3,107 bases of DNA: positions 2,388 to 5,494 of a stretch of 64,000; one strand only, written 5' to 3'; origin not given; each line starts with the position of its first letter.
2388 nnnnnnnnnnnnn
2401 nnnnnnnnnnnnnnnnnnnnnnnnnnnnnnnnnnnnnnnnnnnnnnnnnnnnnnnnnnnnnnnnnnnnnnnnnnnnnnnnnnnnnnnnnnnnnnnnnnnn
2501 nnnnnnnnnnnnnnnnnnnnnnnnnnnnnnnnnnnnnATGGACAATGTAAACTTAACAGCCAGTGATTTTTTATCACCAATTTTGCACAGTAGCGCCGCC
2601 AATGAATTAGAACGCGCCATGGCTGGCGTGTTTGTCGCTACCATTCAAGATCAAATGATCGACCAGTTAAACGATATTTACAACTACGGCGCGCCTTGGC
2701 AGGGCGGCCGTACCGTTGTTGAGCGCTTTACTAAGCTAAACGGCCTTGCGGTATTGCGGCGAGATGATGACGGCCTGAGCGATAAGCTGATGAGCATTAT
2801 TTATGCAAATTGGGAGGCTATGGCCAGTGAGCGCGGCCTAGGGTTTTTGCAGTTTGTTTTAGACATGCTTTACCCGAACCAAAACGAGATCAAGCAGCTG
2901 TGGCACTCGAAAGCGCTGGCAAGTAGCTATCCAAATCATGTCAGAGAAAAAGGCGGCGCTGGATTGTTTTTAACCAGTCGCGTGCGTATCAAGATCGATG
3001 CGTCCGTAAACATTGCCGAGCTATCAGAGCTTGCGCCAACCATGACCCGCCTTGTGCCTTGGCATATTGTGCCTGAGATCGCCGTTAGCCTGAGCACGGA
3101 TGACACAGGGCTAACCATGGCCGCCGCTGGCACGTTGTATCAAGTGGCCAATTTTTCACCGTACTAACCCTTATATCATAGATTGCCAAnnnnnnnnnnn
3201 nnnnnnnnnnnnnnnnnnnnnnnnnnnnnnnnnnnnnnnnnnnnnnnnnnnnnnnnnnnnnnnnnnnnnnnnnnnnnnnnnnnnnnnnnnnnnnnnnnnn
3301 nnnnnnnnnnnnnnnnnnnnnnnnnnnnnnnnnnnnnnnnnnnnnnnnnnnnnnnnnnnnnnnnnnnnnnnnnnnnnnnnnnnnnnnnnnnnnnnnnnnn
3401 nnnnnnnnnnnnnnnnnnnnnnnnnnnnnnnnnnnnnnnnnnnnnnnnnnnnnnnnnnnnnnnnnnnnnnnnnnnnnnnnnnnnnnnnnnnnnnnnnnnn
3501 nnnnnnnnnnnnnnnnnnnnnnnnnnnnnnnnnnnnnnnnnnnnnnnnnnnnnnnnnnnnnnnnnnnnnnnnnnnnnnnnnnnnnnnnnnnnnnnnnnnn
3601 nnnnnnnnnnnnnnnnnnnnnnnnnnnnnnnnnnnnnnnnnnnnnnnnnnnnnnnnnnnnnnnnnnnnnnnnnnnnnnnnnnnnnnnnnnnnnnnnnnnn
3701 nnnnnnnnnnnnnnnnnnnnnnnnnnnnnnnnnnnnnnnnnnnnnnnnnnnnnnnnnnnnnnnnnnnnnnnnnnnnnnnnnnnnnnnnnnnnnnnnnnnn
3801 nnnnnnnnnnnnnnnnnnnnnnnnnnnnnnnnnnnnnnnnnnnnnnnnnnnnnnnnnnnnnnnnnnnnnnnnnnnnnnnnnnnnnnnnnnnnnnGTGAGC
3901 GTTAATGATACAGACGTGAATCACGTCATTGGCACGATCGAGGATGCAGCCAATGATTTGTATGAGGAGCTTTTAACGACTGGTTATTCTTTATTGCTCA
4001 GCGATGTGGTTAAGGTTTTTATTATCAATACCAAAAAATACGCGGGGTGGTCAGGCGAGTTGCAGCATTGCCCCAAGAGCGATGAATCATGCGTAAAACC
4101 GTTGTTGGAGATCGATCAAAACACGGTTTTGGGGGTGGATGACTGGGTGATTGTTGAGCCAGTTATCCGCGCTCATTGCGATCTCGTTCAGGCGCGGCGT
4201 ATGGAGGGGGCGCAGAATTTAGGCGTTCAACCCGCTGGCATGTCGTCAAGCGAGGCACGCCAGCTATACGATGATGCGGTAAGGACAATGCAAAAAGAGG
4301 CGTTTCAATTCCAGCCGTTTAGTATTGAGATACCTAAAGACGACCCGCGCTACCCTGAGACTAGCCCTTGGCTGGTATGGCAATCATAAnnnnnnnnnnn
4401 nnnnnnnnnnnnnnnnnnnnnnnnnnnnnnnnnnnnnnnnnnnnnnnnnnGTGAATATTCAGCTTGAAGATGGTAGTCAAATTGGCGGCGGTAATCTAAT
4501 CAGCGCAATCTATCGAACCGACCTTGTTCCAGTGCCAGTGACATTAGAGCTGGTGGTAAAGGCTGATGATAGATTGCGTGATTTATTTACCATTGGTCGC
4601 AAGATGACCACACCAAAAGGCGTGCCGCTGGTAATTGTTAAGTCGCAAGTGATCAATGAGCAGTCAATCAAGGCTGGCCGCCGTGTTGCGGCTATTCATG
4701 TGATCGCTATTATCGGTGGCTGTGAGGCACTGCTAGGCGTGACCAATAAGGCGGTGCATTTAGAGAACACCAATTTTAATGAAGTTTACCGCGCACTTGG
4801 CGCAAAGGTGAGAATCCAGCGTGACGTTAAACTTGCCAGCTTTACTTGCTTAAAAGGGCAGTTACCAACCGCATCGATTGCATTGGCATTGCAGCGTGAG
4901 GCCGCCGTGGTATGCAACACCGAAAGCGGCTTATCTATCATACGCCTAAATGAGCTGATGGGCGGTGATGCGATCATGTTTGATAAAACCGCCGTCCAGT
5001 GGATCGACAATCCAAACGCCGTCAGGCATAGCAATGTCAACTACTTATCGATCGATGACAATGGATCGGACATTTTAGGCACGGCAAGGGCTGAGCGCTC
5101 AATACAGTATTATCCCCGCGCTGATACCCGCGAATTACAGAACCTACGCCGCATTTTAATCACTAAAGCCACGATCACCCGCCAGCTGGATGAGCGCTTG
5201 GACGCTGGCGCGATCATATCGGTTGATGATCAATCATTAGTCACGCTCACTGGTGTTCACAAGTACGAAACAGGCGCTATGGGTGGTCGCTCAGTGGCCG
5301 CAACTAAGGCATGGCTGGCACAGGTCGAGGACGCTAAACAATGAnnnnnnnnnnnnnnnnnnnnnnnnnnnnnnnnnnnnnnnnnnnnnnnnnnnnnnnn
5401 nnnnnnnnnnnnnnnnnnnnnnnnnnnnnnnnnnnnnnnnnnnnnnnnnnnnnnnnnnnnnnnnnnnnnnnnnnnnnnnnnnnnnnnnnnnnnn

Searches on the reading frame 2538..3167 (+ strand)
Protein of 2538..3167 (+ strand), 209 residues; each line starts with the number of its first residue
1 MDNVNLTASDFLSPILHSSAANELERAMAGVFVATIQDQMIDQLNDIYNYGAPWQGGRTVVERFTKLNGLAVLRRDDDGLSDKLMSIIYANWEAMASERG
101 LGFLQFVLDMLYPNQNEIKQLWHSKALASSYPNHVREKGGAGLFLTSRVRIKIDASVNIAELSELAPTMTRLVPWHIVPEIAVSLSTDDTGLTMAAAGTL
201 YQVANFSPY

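Call 96: search_protein_families(library=phrogs, proteins=[window:2538-3167:+], max_evalue=0.00001)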
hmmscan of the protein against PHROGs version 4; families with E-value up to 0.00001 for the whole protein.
window:2538-3167:+ (209 aa): 1 family
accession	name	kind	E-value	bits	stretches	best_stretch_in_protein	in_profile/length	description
phrog_4620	-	unknown function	7e-63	213.8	1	10-207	5-201/353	-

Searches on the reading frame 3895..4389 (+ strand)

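Call 96: search_protein_families(library=phrogs, proteins=[window:3895-4389:+], max_evalue=0.00001)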
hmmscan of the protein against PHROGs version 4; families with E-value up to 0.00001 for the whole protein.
window:3895-4389:+ (164 aa): 1 family
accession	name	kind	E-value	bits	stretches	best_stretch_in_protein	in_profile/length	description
phrog_5551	-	unknown function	8.1e-37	127.4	1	7-146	9-142/147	-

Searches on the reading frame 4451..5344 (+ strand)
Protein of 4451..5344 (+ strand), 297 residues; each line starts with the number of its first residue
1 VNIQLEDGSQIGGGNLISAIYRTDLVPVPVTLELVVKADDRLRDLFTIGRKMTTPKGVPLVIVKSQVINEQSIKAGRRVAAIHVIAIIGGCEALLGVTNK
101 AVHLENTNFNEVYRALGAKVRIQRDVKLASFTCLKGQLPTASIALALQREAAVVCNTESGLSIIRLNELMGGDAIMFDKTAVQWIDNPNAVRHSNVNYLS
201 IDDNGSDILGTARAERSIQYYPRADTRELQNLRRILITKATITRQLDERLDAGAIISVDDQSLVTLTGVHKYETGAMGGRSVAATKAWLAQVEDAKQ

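Call 96: search_protein_families(library=phrogs, proteins=[window:4451-5344:+], max_evalue=0.00001)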
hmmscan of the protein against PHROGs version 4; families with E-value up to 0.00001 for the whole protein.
window:4451-5344:+ (297 aa): 1 family
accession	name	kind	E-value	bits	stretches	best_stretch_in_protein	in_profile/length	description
phrog_1390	-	tail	7.1e-38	131.6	1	8-293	16-327/328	tail protein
